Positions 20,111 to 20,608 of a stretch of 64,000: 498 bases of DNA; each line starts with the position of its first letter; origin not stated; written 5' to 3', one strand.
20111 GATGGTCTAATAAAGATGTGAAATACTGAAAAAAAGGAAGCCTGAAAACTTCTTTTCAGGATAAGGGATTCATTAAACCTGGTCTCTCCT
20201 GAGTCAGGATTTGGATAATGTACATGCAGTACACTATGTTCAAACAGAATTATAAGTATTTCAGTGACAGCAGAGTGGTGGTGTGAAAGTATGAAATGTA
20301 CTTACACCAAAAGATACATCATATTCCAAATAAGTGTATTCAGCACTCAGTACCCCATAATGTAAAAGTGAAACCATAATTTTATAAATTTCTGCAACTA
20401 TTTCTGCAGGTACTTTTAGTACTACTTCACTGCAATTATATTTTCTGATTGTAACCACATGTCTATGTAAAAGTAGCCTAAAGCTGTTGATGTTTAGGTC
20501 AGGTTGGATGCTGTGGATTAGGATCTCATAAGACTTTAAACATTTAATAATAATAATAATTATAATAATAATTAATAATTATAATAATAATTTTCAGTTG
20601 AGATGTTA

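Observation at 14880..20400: Local duplication of a 1.5-1.6 kb Tc1-derived segment 4 kb apart, with copy 2 bracketed by a ~48-bp direct repeat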

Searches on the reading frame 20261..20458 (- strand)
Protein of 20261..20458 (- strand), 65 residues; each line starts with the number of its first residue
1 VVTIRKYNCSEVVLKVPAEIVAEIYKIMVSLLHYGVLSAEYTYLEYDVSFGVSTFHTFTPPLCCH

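Call 48: find_encoding_contigs(protein=window:20261-20458:-, flank=3000, max_places=10)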
Protein window:20261-20458:- (65 aa): no gene with exactly this product is on record in the collection.
